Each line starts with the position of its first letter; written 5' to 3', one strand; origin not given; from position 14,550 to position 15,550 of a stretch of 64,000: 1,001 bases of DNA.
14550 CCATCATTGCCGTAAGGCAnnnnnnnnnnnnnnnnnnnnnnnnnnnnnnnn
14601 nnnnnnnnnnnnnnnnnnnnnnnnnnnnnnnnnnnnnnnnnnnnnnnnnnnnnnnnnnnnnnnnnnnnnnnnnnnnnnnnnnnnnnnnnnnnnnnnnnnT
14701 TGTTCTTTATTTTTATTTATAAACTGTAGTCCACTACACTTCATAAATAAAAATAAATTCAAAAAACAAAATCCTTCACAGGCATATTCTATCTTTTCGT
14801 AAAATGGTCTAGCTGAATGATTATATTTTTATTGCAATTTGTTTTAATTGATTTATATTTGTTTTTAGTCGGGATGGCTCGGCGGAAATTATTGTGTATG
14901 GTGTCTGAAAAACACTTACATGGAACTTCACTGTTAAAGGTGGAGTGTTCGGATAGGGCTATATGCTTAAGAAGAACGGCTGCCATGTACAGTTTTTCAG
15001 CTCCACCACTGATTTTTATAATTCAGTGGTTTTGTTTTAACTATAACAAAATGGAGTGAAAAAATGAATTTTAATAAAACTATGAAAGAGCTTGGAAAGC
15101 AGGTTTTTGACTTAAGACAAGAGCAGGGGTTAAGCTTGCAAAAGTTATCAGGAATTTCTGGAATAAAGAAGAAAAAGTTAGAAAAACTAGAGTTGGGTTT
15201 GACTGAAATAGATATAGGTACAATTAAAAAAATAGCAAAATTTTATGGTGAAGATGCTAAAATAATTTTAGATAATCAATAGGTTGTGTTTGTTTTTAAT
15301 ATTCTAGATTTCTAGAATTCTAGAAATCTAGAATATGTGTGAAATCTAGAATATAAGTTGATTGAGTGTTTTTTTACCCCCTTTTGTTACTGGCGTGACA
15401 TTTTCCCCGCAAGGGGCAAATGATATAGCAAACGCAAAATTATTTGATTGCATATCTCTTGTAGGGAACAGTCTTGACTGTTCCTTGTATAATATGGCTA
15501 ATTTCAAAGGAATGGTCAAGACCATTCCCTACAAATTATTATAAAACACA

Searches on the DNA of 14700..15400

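Call 11: search_rna_families(source=window, start=14700, end=15400, threshold=evalue, max_evalue=10, show_alignments=3)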
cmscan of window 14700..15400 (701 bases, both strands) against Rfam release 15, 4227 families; matches with E-value up to 10: 11.
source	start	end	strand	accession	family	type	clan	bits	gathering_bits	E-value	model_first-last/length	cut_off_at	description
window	15299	15336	+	RF03818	MIR7994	Gene; miRNA;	-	24.6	100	0.028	26-63/90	no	MIR7994 microRNA precursor family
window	15299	15336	-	RF03818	MIR7994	Gene; miRNA;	-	24.6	100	0.028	26-63/90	no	MIR7994 microRNA precursor family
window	15300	15335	+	RF04128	MIR8562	Gene; miRNA;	-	21.7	211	0.12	1-242/242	no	MIR8562 microRNA precursor family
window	15304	15333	+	RF03463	mir-3036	Gene; miRNA;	-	20.1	70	0.99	1-58/58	no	mir-3036 microRNA precursor family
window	15300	15335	-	RF04134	MIR7504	Gene; miRNA;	-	19.8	83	1.1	1-124/124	no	MIR7504 microRNA precursor family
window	14812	14886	+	RF00068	SNORD21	Gene; snRNA; snoRNA; CD-box;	-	19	63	1.5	1-95/95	no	Small nucleolar RNA SNORD21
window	14713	14750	+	RF04128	MIR8562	Gene; miRNA;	-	18.2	211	0.77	1-242/242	no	MIR8562 microRNA precursor family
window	15305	15330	+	RF00956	MIR1444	Gene; miRNA;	-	15.2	80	9.9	1-85/85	no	MIR1444 microRNA precursor family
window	14717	14756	-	RF00612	SNORD75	Gene; snRNA; snoRNA; CD-box;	-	12.4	50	8.5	1-62/62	no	Small nucleolar RNA SNORD75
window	14917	14996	+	RF02081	STnc550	Gene; sRNA;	-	9.9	48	7.9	1-388/388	no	Enterobacterial sRNA STnc550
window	14898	15105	+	RF01845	enod40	Gene;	-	9.9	45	8.9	1-263/263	no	Early nodulin 40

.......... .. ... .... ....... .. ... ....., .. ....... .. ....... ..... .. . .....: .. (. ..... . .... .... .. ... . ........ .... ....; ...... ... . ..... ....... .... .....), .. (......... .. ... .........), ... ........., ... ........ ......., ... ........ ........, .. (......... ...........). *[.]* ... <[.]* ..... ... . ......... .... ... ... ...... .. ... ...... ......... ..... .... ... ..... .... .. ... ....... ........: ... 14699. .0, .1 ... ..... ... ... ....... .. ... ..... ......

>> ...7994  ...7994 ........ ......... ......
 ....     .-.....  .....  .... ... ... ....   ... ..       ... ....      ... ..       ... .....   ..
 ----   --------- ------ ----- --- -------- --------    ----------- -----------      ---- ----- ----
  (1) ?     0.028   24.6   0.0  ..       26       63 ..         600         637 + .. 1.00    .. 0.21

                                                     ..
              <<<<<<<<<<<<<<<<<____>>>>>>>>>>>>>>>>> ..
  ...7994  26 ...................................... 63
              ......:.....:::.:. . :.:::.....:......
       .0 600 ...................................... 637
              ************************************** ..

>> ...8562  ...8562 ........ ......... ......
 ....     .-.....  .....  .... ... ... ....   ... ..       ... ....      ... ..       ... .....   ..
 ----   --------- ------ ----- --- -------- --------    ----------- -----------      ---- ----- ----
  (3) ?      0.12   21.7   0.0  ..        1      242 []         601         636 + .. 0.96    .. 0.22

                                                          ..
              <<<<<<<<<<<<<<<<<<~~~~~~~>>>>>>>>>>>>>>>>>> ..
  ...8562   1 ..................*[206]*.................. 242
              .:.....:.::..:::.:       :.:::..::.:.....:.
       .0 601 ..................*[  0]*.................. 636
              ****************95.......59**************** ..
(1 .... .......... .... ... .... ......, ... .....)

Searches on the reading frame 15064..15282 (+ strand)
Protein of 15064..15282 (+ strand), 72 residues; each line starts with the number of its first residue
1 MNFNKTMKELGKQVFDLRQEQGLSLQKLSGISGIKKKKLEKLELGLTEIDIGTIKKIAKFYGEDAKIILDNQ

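Call 38: search_protein_families(library=pfam, proteins=[window:15064-15282:+], max_evalue=1)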
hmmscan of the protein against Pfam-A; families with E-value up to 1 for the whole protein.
window:15064-15282:+ (72 aa): 5 families
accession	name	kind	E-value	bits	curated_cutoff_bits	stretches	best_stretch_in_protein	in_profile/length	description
PF01381.28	HTH_3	-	5.6e-08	33.1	23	1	16-64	3-51/55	Helix-turn-helix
PF12844.13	HTH_19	-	1.6e-07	31.6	30.2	1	17-69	7-59/64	Helix-turn-helix domain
PF13560.12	HTH_31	-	7.9e-05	23.3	27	1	9-64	1-57/64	Helix-turn-helix domain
PF13413.12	HTH_25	-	0.00045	20.4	24.6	1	18-45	6-33/62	Helix-turn-helix domain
PF13443.12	HTH_26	-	0.0012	19.5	22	1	17-62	5-51/63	Cro/C1-type HTH DNA-binding domain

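Call 89: find_related_loci(query=window:15064-15279:+, collection=genome_contigs, flank=900)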
Query window:15064-15279:+ (72 aa) in genome_contigs; peptide patterns used: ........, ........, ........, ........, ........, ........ (x = any residue, [..] = any of these).
600 stretches matched a pattern, but none encodes a relative of the query by tblastn (E <= 1e-3).
